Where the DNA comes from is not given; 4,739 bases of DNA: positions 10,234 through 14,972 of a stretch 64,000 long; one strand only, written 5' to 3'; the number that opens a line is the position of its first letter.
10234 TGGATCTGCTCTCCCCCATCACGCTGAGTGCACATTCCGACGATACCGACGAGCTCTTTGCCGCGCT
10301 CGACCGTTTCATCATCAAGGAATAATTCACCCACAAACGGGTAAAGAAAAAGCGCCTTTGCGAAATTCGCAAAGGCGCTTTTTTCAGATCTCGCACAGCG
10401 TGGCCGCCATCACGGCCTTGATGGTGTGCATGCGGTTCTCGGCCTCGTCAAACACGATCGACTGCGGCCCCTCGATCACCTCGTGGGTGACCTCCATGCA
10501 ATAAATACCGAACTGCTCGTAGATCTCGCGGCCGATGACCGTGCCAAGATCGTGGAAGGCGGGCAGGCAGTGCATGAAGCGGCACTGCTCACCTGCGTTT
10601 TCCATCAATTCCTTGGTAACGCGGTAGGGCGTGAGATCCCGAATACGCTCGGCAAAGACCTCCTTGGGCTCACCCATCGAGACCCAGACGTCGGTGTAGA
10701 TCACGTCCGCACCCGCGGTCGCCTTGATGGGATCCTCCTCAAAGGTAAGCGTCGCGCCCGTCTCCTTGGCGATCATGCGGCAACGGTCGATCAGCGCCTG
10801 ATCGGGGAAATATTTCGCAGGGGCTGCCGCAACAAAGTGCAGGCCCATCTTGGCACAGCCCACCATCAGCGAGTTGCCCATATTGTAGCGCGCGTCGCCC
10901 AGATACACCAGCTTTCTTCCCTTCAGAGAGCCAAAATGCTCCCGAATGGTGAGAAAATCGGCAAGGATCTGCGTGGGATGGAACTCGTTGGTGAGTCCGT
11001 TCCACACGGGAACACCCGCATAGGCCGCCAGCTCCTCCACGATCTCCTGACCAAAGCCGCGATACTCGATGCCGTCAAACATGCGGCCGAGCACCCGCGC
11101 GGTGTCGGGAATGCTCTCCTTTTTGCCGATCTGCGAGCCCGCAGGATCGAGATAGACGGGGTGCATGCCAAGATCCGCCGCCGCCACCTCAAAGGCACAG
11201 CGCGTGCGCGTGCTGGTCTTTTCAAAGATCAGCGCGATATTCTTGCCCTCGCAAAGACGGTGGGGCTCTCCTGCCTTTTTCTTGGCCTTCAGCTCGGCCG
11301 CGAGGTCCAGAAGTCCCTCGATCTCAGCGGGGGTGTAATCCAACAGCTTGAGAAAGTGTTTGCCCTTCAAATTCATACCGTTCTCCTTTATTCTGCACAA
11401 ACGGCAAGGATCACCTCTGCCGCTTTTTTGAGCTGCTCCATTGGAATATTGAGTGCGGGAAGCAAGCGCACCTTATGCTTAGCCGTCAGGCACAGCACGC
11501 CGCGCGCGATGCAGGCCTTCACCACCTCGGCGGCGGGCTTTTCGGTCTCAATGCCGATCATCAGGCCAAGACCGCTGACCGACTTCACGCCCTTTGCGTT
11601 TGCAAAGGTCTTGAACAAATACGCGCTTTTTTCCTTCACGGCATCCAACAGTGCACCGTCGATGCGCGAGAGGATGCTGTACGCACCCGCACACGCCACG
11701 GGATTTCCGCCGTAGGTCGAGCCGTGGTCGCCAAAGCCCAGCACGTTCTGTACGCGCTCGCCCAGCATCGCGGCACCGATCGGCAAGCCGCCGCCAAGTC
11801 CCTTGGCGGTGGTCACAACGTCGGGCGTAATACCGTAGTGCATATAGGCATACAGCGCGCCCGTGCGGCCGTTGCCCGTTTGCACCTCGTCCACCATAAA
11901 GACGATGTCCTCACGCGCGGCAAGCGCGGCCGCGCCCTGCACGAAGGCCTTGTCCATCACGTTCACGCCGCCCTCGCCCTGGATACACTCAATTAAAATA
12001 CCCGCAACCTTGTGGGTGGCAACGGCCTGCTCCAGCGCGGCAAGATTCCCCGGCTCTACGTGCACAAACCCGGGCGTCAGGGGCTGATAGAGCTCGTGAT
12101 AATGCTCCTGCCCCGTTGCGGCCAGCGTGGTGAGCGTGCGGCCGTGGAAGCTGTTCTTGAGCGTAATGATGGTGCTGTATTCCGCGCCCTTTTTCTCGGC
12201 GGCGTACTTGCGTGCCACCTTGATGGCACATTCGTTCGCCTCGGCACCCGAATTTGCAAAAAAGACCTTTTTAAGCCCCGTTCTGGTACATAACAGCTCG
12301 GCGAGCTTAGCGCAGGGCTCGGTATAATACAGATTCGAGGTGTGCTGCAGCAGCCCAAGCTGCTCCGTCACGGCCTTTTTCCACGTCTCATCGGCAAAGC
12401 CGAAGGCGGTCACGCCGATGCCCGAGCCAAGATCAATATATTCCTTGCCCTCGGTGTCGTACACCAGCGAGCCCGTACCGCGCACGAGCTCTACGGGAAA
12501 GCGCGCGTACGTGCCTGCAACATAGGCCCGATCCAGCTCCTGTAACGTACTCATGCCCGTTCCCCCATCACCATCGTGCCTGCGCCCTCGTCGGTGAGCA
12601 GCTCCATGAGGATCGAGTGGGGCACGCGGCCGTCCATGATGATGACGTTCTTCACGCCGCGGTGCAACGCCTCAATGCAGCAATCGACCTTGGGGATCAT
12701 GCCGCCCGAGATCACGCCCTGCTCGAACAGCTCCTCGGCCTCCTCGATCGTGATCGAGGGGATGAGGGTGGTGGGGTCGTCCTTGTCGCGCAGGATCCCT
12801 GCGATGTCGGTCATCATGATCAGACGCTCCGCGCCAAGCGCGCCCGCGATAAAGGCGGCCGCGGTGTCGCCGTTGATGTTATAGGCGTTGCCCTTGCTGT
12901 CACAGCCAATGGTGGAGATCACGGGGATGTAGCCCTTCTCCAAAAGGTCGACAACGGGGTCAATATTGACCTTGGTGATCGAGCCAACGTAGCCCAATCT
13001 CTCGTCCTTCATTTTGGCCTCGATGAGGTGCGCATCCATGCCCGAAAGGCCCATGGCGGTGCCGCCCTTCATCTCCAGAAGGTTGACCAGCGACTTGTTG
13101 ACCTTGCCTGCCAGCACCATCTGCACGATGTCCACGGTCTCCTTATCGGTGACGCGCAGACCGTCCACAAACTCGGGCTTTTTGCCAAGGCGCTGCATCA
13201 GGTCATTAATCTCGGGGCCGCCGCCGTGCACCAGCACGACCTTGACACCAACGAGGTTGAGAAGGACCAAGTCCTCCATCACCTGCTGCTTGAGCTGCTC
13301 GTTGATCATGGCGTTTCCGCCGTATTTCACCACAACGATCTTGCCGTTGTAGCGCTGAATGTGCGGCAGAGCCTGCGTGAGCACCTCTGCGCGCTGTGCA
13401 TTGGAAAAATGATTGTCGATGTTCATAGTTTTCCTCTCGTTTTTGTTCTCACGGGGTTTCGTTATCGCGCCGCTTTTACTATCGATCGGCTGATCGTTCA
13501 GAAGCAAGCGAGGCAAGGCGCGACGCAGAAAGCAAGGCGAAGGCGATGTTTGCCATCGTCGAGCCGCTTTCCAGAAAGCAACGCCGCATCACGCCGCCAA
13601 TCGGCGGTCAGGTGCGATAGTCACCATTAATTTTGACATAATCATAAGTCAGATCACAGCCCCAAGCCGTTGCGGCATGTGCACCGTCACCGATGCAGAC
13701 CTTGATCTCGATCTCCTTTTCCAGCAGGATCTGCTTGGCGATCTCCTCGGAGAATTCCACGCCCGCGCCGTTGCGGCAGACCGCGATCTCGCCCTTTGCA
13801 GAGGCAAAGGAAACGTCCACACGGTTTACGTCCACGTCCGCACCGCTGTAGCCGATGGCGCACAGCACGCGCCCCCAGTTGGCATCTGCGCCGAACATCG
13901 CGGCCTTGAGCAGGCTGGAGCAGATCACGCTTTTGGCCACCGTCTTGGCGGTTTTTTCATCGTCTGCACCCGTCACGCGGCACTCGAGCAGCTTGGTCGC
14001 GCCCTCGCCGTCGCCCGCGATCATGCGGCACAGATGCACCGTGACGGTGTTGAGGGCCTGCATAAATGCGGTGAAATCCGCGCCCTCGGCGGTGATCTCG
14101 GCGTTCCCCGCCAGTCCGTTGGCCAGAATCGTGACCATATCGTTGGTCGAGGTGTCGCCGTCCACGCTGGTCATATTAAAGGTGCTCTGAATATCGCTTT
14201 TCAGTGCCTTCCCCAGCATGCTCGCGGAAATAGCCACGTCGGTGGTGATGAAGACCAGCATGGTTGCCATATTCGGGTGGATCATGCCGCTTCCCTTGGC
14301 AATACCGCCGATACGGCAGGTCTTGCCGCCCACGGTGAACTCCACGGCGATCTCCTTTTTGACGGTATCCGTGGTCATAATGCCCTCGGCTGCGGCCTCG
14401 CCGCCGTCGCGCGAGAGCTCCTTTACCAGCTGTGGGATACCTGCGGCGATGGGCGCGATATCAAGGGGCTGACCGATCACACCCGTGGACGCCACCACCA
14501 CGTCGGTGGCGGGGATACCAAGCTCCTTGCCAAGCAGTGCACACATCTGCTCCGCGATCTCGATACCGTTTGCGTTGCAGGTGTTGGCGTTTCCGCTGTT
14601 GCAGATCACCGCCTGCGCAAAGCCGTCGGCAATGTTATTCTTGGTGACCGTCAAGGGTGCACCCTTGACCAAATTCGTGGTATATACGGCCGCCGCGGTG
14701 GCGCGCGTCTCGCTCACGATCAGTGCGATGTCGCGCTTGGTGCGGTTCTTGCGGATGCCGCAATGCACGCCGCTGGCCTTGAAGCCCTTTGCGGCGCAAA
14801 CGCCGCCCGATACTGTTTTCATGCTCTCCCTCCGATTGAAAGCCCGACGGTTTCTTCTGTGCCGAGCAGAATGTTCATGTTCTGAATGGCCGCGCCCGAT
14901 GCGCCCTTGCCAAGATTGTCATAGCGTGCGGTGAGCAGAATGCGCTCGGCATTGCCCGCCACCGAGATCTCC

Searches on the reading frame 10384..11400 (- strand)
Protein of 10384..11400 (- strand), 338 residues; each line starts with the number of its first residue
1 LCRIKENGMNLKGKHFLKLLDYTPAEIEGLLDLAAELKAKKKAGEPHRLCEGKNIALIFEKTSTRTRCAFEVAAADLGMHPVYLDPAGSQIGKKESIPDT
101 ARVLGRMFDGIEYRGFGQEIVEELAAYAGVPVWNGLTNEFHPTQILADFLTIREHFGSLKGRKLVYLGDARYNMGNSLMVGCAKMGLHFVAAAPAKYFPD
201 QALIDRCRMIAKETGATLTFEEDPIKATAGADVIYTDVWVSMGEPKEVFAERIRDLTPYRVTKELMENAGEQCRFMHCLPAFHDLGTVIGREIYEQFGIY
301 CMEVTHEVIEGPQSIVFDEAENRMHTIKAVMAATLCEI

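Call 14: search_protein_families(library=pfam, proteins=[window:10384-11400:-])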
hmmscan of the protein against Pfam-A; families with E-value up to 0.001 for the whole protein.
window:10384-11400:- (338 aa): 2 families
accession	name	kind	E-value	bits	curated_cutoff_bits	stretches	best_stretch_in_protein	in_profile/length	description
PF00185.30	OTCace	-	1.9e-53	181.1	29.4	1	160-333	1-156/157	Aspartate/ornithine carbamoyltransferase, Asp/Orn binding domain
PF02729.26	OTCace_N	-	1.2e-50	171.9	29.9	1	14-154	1-148/148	Aspartate/ornithine carbamoyltransferase, carbamoyl-P binding domain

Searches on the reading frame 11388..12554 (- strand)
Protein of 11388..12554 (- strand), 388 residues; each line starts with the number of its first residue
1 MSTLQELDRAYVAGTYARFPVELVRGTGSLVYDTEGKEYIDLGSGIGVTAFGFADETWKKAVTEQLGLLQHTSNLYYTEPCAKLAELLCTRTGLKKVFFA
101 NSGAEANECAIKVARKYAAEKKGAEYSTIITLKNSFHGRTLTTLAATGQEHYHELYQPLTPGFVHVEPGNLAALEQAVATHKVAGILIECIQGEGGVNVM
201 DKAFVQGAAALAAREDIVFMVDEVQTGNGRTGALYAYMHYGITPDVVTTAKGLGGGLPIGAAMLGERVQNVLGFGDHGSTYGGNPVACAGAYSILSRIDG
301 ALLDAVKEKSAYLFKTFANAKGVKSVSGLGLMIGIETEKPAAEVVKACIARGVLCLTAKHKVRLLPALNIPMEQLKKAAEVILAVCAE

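Call 14: search_protein_families(library=pfam, proteins=[window:11388-12554:-])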
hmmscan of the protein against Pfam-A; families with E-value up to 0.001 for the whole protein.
window:11388-12554:- (388 aa): 1 family
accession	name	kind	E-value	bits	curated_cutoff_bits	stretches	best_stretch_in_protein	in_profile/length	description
PF00202.27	Aminotran_3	-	2.5e-100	336.4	30.5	1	15-382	5-399/403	Aminotransferase class-III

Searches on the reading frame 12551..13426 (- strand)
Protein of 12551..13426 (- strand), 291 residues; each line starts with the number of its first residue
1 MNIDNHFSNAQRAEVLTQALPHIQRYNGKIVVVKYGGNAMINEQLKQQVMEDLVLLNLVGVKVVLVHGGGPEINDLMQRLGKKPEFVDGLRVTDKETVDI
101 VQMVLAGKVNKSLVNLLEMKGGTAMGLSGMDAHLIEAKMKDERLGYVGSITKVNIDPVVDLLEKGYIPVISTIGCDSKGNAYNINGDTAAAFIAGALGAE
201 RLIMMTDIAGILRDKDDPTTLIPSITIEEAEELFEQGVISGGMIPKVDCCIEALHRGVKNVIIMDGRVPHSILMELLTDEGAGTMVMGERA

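Call 14: search_protein_families(library=pfam, proteins=[window:12551-13426:-])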
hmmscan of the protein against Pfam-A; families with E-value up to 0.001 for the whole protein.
window:12551-13426:- (291 aa): 1 family
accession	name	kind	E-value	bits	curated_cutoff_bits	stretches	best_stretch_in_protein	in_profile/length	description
PF00696.33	AA_kinase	-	2.2e-52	178.6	24.9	1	29-265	1-234/234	Amino acid kinase family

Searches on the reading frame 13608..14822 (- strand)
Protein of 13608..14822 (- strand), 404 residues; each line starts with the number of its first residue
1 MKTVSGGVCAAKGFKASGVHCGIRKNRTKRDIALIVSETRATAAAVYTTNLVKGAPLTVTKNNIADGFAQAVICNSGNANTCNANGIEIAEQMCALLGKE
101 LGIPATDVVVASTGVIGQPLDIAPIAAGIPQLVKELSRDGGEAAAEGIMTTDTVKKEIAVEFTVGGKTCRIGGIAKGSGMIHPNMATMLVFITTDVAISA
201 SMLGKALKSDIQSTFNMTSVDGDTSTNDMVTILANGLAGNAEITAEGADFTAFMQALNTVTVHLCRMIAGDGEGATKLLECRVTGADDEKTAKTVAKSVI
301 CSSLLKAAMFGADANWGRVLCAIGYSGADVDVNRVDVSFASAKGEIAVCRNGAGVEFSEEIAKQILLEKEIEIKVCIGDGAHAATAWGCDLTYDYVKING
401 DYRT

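Call 14: search_protein_families(library=pfam, proteins=[window:13608-14822:-])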
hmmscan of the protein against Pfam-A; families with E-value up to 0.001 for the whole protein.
window:13608-14822:- (404 aa): 1 family
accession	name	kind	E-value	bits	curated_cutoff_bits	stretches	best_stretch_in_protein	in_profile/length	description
PF01960.23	ArgJ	-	7.4e-148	492.7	32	1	15-404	1-377/377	ArgJ family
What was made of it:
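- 13608..14822 (-): argJ, gene upstream of copy B (context); argB lies at 12551-13426. Pfam ArgJ, AA_kinase (call 14)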

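Call 15: find_encoding_contigs(protein=window:13608-14822:-, flank=10000, max_places=10)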
Protein window:13608-14822:- (404 aa): 3 contigs read that carry it; 1 place shown.
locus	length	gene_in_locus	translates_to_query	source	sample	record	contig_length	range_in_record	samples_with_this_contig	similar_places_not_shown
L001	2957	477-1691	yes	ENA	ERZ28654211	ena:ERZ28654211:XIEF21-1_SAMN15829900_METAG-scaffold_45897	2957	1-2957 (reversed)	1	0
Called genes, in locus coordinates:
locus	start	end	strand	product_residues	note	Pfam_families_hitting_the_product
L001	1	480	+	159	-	?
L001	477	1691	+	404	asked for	PF01960:ArgJ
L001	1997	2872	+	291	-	PF00696:AA_kinase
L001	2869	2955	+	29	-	?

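Call 61: find_related_loci(query=window:13608-14822:-, collection=metagenome_contigs, flank=8000)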
Query window:13608-14822:- (404 aa) in metagenome_contigs; peptide patterns used: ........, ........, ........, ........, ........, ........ (x = any residue, [..] = any of these).
600 stretches matched a pattern (row limit reached: there are more); 592 encode a relative of the query (tblastn E <= 1e-3); the best 80 are kept; 80 distinct loci.
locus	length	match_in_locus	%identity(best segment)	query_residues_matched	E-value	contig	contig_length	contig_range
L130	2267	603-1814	80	1-404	0e+0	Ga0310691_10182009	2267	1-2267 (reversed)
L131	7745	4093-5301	77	1-404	0e+0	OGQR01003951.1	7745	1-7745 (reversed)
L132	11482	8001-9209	79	1-404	0e+0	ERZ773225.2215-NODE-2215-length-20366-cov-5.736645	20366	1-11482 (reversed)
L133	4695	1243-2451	78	1-404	0e+0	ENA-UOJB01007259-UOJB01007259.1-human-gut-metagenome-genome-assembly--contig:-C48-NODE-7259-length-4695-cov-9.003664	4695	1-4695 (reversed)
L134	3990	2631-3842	76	1-404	0e+0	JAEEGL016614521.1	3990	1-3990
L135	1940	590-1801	76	1-404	0e+0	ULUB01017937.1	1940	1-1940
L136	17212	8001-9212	75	1-404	0e+0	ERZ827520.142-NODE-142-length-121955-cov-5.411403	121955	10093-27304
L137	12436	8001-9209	76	1-404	0e+0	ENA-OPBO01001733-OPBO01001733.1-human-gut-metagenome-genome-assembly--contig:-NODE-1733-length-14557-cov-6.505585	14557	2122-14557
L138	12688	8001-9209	76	1-404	0e+0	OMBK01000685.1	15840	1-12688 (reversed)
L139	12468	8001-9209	76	1-404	0e+0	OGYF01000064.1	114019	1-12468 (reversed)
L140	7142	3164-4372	75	1-404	0e+0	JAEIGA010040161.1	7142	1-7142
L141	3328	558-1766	75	1-404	0e+0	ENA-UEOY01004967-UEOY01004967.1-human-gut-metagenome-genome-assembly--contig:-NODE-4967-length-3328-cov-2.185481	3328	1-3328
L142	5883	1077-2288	74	1-404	0e+0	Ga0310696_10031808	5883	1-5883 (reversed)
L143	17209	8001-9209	75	1-404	0e+0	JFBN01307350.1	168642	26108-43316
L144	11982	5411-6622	72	1-404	0e+0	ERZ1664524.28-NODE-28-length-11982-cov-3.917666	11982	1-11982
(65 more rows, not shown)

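Call 86: list_cluster_members(proteins=[window:13608-14822:-, window:29993-31009:-, window:28089-29750:-])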
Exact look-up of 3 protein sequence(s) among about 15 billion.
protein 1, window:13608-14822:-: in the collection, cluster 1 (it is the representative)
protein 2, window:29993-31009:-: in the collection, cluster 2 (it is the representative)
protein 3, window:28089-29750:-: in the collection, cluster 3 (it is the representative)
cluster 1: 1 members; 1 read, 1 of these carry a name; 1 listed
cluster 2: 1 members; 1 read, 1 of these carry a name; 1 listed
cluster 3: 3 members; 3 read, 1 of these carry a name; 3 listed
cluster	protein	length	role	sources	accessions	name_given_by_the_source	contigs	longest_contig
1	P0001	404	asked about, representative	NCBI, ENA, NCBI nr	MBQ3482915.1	MAG: bifunctional glutamate N-acetyltransferase/amino-acid acetyltransferase ArgJ ... | bifunctional glutamate N-acetyltransferase/amino-acid acetyltransferase ArgJ [Clostridia ...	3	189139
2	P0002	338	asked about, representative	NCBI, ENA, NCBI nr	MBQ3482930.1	MAG: ketol-acid reductoisomerase [Clostridia bacterium] | ketol-acid reductoisomerase [Clostridia bacterium]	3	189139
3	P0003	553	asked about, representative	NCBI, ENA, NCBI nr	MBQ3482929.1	MAG: dihydroxy-acid dehydratase [Clostridia bacterium] | dihydroxy-acid dehydratase [Clostridia bacterium]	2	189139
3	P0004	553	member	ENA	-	-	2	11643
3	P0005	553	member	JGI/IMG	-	-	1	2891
